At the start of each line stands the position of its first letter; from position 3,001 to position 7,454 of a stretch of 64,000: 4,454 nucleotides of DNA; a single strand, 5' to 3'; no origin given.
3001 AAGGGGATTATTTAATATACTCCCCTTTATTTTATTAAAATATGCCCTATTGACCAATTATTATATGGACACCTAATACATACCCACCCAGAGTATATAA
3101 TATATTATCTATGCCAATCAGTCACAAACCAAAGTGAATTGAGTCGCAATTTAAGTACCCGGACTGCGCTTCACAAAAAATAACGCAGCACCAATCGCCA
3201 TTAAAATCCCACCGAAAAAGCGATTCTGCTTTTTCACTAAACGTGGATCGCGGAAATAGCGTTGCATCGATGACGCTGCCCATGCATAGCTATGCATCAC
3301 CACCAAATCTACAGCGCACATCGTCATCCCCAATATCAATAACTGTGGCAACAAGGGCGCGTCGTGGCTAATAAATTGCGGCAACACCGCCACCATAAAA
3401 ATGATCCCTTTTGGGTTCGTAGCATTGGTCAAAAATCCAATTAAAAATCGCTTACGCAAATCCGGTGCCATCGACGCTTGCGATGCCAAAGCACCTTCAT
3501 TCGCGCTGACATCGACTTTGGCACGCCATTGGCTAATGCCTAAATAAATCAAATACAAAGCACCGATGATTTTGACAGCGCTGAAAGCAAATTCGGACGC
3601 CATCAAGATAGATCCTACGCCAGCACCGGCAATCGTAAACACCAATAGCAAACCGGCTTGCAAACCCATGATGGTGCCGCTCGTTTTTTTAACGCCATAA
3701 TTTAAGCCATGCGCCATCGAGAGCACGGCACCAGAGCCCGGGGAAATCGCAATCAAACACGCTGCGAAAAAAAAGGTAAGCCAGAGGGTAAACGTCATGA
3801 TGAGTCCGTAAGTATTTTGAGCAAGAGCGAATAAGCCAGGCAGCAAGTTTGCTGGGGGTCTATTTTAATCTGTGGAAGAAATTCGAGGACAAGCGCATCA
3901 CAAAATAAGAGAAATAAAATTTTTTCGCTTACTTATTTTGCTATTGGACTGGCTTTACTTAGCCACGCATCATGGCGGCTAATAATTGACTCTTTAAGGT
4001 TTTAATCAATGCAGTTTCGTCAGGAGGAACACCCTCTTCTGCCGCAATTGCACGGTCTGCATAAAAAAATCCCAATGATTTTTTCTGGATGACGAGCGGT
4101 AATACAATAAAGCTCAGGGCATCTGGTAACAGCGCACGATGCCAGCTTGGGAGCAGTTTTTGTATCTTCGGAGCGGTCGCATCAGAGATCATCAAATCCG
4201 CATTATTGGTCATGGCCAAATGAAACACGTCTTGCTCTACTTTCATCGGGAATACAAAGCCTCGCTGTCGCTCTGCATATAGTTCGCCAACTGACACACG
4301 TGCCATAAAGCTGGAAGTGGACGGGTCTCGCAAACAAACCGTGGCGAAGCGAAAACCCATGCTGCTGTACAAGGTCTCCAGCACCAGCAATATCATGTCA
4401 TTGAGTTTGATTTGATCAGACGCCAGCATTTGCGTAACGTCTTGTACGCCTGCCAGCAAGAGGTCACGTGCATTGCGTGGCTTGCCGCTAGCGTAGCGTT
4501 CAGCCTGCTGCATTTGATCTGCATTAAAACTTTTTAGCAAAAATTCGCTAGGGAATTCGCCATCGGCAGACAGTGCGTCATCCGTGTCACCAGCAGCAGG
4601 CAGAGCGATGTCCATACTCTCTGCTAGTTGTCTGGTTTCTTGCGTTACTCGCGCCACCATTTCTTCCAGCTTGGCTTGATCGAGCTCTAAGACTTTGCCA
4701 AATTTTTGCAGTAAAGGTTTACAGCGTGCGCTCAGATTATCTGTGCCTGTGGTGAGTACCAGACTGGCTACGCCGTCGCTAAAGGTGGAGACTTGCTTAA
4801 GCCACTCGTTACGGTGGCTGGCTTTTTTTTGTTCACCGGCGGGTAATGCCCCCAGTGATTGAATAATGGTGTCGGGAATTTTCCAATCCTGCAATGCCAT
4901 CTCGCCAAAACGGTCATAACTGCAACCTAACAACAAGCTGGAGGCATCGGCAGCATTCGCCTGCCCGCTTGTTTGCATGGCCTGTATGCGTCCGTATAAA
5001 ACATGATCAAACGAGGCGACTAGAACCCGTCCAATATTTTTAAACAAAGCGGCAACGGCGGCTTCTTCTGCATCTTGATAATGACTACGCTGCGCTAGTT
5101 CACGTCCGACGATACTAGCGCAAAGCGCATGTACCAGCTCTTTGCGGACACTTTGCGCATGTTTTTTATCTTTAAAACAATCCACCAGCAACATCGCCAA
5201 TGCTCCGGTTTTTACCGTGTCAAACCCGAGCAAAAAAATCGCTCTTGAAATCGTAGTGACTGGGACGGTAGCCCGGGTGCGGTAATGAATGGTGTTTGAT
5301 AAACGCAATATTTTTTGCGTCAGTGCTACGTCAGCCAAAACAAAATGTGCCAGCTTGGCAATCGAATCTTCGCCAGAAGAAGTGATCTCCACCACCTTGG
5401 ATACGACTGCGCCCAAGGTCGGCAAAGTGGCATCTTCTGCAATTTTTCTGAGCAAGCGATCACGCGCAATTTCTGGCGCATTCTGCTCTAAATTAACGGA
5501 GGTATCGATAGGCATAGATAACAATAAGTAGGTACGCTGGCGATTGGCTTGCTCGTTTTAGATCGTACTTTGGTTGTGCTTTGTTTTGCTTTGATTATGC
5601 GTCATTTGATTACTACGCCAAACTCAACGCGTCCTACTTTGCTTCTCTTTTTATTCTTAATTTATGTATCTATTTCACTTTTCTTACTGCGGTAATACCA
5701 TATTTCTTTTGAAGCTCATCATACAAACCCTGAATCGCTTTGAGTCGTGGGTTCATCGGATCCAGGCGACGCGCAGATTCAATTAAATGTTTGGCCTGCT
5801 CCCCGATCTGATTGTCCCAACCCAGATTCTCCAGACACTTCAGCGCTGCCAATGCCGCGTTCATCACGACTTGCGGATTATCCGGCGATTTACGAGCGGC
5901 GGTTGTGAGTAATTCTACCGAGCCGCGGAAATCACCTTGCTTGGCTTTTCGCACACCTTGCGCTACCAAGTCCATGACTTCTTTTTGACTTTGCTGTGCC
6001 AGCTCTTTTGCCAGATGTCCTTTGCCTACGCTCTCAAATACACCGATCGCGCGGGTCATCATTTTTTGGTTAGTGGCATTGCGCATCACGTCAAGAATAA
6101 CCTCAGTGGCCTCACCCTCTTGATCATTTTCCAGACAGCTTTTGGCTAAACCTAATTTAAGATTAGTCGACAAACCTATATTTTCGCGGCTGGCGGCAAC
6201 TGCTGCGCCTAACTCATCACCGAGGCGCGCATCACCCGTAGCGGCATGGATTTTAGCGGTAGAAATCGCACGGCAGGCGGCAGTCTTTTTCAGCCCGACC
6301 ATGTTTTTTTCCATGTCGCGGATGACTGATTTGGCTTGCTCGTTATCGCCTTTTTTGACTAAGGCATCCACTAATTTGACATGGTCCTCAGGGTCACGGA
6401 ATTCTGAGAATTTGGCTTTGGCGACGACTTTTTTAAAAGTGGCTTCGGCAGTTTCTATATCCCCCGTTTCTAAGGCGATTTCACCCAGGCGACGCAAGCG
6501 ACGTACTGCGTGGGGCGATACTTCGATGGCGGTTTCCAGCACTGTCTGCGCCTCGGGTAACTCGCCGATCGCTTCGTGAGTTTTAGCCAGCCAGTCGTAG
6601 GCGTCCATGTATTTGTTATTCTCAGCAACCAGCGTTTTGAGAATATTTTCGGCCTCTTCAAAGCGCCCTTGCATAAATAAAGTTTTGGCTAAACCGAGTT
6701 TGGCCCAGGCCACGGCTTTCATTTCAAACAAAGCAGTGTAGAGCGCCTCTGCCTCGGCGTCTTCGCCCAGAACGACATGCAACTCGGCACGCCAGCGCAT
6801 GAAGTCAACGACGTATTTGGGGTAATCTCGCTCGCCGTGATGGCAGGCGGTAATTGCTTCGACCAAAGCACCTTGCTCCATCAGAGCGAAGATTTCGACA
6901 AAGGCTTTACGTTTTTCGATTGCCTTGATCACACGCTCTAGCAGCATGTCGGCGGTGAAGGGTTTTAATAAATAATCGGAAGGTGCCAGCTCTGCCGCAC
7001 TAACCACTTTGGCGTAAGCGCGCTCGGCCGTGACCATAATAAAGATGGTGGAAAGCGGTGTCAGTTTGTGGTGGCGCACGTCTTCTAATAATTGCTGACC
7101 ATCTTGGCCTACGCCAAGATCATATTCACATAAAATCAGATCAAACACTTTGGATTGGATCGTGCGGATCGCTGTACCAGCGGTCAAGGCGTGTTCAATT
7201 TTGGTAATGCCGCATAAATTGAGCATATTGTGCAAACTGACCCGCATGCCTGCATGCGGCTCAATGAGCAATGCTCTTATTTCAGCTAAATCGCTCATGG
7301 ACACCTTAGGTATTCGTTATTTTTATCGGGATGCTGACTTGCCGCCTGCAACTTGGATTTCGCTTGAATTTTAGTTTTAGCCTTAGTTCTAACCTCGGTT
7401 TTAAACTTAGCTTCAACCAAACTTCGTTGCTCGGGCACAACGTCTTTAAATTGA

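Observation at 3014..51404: Nine copies of an unnamed ~85-bp structured intergenic repeat, about one per 7 kb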

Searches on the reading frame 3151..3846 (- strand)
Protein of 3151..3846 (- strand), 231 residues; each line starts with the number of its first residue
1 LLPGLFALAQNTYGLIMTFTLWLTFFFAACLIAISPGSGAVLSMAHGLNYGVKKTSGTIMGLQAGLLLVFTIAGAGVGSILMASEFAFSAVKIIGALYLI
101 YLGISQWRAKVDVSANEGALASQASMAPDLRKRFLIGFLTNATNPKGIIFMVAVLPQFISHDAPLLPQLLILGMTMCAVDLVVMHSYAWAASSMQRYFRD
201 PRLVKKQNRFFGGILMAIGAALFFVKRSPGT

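Call 18: search_protein_families(library=pfam, proteins=[window:3151-3846:-])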
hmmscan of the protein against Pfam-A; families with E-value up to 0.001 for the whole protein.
window:3151-3846:- (231 aa): 1 family
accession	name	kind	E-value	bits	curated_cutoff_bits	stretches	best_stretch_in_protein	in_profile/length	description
PF01810.24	LysE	-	9.2e-29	100.7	25.6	1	32-222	3-189/193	LysE type translocator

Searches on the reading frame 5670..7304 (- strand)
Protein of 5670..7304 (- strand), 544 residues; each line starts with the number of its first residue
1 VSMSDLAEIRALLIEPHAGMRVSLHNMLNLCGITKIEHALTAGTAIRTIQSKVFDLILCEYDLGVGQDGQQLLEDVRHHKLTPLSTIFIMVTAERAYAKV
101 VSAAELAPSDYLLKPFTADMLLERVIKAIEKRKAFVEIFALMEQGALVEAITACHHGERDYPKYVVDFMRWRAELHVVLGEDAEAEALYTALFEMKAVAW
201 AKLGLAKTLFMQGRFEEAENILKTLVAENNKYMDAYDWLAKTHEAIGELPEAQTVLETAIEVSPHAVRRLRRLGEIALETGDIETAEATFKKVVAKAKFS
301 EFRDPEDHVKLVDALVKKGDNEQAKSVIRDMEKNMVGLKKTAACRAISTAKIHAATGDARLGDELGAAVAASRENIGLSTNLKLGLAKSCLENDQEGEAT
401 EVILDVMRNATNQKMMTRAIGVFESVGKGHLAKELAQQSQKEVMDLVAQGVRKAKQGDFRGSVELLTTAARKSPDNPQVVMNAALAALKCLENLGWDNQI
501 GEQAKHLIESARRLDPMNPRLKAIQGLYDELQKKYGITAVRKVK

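Call 18: search_protein_families(library=pfam, proteins=[window:5670-7304:-])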
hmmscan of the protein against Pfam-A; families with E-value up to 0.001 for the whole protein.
window:5670-7304:- (544 aa): 21 families
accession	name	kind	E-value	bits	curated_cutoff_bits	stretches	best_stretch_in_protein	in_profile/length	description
PF14559.12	TPR_19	-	1.5e-23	83.3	25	2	184-232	9-58/68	Tetratricopeptide repeat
PF13432.12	TPR_16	-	9.6e-19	67.9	32.7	1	239-298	3-62/65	Tetratricopeptide repeat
PF13428.12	TPR_14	-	3.4e-17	61.6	23.5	0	234-275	2-43/44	Tetratricopeptide repeat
PF07719.23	TPR_2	-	1.5e-13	50.2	27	0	234-265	2-33/34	Tetratricopeptide repeat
PF00072.30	Response_reg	-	1.5e-12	48.1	30.2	1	12-125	2-110/111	Response regulator receiver domain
PF07721.20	TPR_4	-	5e-10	39.5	27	0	199-222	1-24/26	Tetratricopeptide repeat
PF13181.12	TPR_8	-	6e-09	35.8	25.7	0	272-294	6-28/34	Tetratricopeptide repeat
PF13424.12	TPR_12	-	1e-08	35.6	30.1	0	235-295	5-73/77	Tetratricopeptide repeat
PF13174.12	TPR_6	-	5.9e-08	33.3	26.3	0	272-296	5-29/33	Tetratricopeptide repeat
PF13414.12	TPR_11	-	4.3e-07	30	26.8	0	208-247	3-42/42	TPR repeat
PF17874.7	TPR_MalT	-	8.7e-07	29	45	1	175-413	56-313/336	MalT-like TPR region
PF13176.12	TPR_7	-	5.8e-06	26.4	27.9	0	239-262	5-28/36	Tetratricopeptide repeat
PF00515.34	TPR_1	-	3.1e-05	24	27.8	0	199-219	1-21/34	Tetratricopeptide repeat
PF13374.12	TPR_10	-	0.00015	22.1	27.5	0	198-223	1-26/42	Tetratricopeptide repeat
PF13431.12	TPR_17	-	0.00016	22.1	24.4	0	224-253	4-33/34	Tetratricopeptide repeat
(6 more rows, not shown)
